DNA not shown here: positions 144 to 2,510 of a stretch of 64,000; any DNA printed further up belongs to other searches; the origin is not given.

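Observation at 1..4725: Tandem triplication of FG-GAP/PKD surface proteins with near-identical 5' ends (recent duplication or gene conversion)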

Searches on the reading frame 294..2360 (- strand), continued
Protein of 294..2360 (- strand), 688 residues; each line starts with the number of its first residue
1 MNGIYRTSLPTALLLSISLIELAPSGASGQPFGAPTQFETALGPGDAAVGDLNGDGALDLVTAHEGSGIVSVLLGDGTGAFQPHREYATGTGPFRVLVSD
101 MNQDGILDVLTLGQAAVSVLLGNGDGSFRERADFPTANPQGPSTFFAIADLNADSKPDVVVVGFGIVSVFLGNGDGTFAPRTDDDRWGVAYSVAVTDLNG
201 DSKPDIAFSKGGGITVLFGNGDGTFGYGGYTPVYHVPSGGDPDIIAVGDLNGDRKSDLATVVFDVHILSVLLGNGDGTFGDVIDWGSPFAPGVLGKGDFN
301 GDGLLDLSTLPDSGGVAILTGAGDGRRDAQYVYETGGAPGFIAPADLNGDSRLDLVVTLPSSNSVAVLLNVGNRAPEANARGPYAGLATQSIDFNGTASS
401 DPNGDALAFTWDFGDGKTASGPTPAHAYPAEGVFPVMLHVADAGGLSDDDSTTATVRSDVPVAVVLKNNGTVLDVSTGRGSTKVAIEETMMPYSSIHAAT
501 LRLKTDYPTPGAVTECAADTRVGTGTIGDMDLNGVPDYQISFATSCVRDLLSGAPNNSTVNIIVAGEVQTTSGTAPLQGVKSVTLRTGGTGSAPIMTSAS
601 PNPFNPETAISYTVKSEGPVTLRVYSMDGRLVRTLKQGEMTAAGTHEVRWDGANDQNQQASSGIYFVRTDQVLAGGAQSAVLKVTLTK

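Call 27: find_encoding_contigs(protein=P0004, flank=10000, max_places=6)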
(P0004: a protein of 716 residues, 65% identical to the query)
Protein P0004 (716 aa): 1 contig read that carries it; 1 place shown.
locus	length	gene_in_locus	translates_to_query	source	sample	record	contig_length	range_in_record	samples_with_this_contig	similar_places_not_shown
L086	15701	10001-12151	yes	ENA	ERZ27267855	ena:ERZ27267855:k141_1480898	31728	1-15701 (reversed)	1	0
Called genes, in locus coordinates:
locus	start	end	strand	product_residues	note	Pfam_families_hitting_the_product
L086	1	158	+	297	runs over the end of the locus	PF01740:STAS, PF13466:STAS_2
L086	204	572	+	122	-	PF01740:STAS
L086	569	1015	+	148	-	PF13581:HATPase_c_2, PF02518:HATPase_c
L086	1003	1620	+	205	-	PF07228:SpoIIE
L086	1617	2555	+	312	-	PF07730:HisKA_3, PF13581:HATPase_c_2, PF02518:HATPase_c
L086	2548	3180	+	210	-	PF00072:Response_reg, PF00196:GerE, PF04545:Sigma70_r4 (faint), PF08281:Sigma70_r4_2 (weak)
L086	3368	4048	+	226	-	PF07719:TPR_2 (faint)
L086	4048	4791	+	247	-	PF02397:Bac_transf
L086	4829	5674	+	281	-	-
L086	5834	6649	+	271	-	-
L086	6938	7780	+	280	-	-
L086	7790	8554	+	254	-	-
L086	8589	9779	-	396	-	PF13860:FlgD_ig, PF18962:Por_Secre_tail (weak)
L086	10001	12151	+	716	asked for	PF13517:FG-GAP_3, PF01839:FG-GAP (weak), PF13517:FG-GAP_3, PF18911:PKD_4, PF00801:PKD, PF13860:FlgD_ig (weak)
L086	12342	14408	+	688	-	PF01839:FG-GAP (faint), PF13517:FG-GAP_3, PF00801:PKD, PF18911:PKD_4, PF13860:FlgD_ig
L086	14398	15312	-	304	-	PF00892:EamA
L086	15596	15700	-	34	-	?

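Call 29: find_encoding_contigs(protein=P0002, flank=10000, max_places=6)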
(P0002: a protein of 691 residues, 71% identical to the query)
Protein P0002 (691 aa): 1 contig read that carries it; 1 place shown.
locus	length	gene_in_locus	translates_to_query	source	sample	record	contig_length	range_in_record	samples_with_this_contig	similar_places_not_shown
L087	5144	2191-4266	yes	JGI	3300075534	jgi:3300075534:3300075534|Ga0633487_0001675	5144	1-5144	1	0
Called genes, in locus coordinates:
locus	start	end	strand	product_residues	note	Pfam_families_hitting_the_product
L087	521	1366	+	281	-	-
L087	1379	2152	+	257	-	-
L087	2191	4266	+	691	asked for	PF01839:FG-GAP (faint), PF13517:FG-GAP_3, PF00801:PKD, PF18911:PKD_4, PF13860:FlgD_ig (weak)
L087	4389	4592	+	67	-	PF07311:Dodecin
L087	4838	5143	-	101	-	?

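Call 30: find_encoding_contigs(protein=P0006, flank=10000, max_places=6)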
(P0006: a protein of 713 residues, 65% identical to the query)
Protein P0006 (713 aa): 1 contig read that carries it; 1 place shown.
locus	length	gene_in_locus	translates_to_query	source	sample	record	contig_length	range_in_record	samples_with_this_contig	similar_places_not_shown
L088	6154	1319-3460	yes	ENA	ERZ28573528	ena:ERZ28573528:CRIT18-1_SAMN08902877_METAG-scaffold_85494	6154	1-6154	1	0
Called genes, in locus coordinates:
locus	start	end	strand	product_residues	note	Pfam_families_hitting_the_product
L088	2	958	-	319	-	?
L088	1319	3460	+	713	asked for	PF01839:FG-GAP (faint), PF13517:FG-GAP_3, PF18911:PKD_4, PF00801:PKD, PF13860:FlgD_ig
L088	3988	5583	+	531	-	PF13517:FG-GAP_3, PF01839:FG-GAP (faint), PF13517:FG-GAP_3, PF00801:PKD, PF18911:PKD_4, PF13860:FlgD_ig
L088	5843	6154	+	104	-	?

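Call 31: find_encoding_contigs(protein=P0007, flank=10000, max_places=6)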
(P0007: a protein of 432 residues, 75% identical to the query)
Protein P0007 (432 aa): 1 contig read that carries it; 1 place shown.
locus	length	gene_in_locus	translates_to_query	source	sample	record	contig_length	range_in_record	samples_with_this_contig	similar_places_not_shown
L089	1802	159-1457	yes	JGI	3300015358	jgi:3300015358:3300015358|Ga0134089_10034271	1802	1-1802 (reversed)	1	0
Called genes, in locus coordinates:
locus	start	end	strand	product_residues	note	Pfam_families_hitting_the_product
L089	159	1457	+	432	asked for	PF01839:FG-GAP (faint), PF13517:FG-GAP_3, PF18911:PKD_4, PF00801:PKD, PF13860:FlgD_ig (weak)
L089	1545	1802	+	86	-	?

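Call 37: find_encoding_contigs(protein=L001:7723-9810:+, flank=3000, max_places=10)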
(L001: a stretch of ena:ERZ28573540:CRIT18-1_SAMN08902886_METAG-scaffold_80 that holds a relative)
Protein L001:7723-9810:+ (695 aa): 1 contig read that carries it; 1 place shown.
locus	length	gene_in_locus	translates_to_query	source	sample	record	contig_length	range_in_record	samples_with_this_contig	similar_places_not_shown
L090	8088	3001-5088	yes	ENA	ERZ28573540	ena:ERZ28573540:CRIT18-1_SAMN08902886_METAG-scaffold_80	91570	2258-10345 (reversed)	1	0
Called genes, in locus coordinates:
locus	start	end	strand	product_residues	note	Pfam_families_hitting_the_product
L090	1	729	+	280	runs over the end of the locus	-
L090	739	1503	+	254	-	-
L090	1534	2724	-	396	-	PF13860:FlgD_ig (weak), PF18962:Por_Secre_tail (faint)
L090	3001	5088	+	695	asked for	PF12256:TcdB_toxin_midN (faint), PF13517:FG-GAP_3, PF01839:FG-GAP (weak), PF13517:FG-GAP_3, PF00801:PKD, PF18911:PKD_4, PF13860:FlgD_ig (faint)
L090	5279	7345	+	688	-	PF01839:FG-GAP (faint), PF13517:FG-GAP_3, PF00801:PKD, PF18911:PKD_4, PF13860:FlgD_ig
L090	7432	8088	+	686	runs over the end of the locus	PF01839:FG-GAP (faint), PF13517:FG-GAP_3, PF00801:PKD, PF18911:PKD_4, PF13860:FlgD_ig (weak)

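Call 48: search_solved_structures(query=window:294-2360:-, max_evalue=0.01)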
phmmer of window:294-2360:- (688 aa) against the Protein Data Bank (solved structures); distinct sequences matched with E-value up to 0.01: 20.
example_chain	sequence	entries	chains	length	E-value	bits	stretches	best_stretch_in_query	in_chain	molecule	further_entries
9lrk_A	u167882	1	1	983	1.6e-21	79.5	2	373-457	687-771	Collagenase ColH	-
9lqj_A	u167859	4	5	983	1.6e-21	79.5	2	373-457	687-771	Collagenase ColH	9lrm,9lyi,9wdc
4aqo_A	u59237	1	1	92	3.9e-14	55.1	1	372-456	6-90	COLLAGENASE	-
4jrw_A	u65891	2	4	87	3.7e-13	51.8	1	375-457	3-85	Collagenase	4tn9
4u7k_A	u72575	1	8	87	1.9e-12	49.4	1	373-457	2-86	ColH protein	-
4u6t_A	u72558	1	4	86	2.4e-12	49.1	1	374-457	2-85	ColH protein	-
5mb4_A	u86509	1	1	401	2.7e-12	49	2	49-226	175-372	GlcNAc specific lectin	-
2y3u_A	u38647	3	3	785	3.1e-12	48.7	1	372-456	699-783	COLLAGENASE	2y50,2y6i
2y72_A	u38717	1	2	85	4.8e-12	48.1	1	378-456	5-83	COLLAGENASE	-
4jgu_A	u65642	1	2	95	1.1e-09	40.3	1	373-449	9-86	ColH protein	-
2bwm_A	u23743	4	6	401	5.7e-08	34.6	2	98-282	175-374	PSATHYRELLA VELUTINA LECTIN PVL | PSATHYRELLA VELUTINA LECTIN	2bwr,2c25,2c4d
4up4_A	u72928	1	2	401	1.3e-07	33.5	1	51-283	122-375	LECTIN PVL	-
4l9d_A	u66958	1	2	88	2e-07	32.9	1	385-461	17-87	Protease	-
6aem_A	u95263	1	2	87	3.1e-07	32.2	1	372-461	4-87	PKD domain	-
2c26_A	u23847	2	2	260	5e-07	31.5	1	373-457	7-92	ENDOGLUCANASE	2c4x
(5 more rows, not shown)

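Call 59: predict_structure(alignment_id=A4)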
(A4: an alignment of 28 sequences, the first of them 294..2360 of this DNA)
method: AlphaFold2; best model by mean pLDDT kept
length: 688 residues; sequences in the alignment: 28
mean_pLDDT: 68.8   pTM: 0.53
mean pLDDT of the five models: 68.8, 68.0, 67.4, 65.6, 64.9
residues with pLDDT >= 90: 228; 70-90: 194; 50-70: 77; < 50: 189
segments of 3 or more residues with pLDDT < 50: 1-29, 373-497, 508-514, 519-537, 586-592
pLDDT, mean of each block of 10 residues (from residue 1): 30 25 33 88 93 95 92 92 92 92 96 93 95 88 90 95 89 96 83 91 91 89 91 66 84 91 86 92 84 86 87 89 86 88 89 91 93 40 26 22 23 25 24 22 25 23 22 24 24 41 53 46 33 45 57 58 60 54 46 61 73 83 91 92 80 90 91 81 83
secondary structure, 60 per line:
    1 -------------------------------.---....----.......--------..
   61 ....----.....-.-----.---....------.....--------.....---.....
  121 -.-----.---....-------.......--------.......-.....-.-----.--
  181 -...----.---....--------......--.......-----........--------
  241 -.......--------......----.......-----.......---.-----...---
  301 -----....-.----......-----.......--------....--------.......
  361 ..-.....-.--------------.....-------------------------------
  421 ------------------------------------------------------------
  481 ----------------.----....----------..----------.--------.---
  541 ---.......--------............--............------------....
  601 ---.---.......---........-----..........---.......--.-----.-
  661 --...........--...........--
elements in order (helices of 4 or more, strands of 3 or more residues): E36-39 E44-50 E59-64 E69-73 E85-88 E95-99 E108-112 E116-120 E132-135 E143-149 E158-164 E166-170 E182-184 E193-196 E205-210 E213-219 E225-232 E242-248 E257-262 E267-273 E279-285 E295-297 E306-309 E316-321 E327-333 E342-345 E354-359 E364-368 H385-389 E502-505 H544-550 E559-570 E573-584 E597-600 E608-614 E618-625 E631-640 E644-650 E663-673 E676-686

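Call 61: fold_search(model_id=the predicted structure, library=pdb)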
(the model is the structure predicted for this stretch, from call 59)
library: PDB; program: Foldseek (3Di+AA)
matches with E <= 10: 1119; with E <= 0.001: 324
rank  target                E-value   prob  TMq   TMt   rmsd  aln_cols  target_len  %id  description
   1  6voa_B                8.3e-12  1.00  0.37  0.41  25.2       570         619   11  Cryo-EM structure of the BBSome-ARL6 complex (released 2020-06-24)
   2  9van_B                1.0e-11  1.00  0.40  0.67   4.6       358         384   17  Cryo-EM structure of human full length KICSTOR complex (state 2) (released 2025-11-12)
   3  4tqj_A                5.3e-11  1.00  0.34  0.54   5.0       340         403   22  Structural basis of specific recognition of non-reducing terminal N-acetylglucosamine by an Agrocybe aegerita lection (released 2015-06-03)
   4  5mb4                  5.8e-11  1.00  0.34  0.54   5.0       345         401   23  Crystal Structure of the Psathyrella asperospora lectin PAL in complex with GlcNAc (released 2017-02-22)
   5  4up4_A                7.0e-11  1.00  0.33  0.54   5.1       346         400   22  Structure of the recombinant lectin PVL from Psathyrella velutina in complex with GlcNAcb-D-1,3Galactoside (released 2015-01-28)
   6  2bwm                  7.7e-11  1.00  0.33  0.53   5.0       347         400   22  1.8A CRYSTAL STRUCTURE OF of Psathyrella velutina LECTIN IN COMPLEX WITH METHYL 2-ACETAMIDO-1,2-DIDEOXY-1-SELENO-BETA-D- (released 2006-01-23)
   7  6vbu_2                8.1e-11  1.00  0.37  0.39  28.2       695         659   10  Structure of the bovine BBSome complex (released 2020-01-29)
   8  2bwr_A                9.8e-11  1.00  0.34  0.54   5.0       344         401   23  Crystal Structure of Psathyrella Velutina Lectin at 1.5A Resolution (released 2006-01-23)
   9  4tqm_A                1.5e-10  1.00  0.34  0.54   5.4       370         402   23  Structural basis of specific recognition of non-reducing terminal N-acetylglucosamine by an Agrocybe aegerita lection (released 2015-06-03)
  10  9v86_B                1.6e-10  1.00  0.40  0.68   4.5       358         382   16  Cryo-EM structure of KICSTOR CCC complex (state 3) (released 2025-11-12)
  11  4up4_B                1.6e-10  1.00  0.33  0.54   5.2       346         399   22  Structure of the recombinant lectin PVL from Psathyrella velutina in complex with GlcNAcb-D-1,3Galactoside (released 2015-01-28)
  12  9v80_B                2.1e-10  1.00  0.38  0.63   4.7       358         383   16  Cryo-EM structure of KICSTOR CCC complex (state 4) (released 2025-11-12)
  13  6vbu_7                2.8e-10  1.00  0.37  0.37  28.9       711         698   10  Structure of the bovine BBSome complex (released 2020-01-29)
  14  9v9n_B                2.9e-10  1.00  0.40  0.69   4.2       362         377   17  Cryo-EM structure of KICSTOR CCC complex (state 5) (released 2025-11-12)
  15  9v6e_B                3.5e-10  1.00  0.40  0.68   4.3       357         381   16  Cryo-EM structure of human full length KICSTOR complex (state 1) (released 2025-11-12)
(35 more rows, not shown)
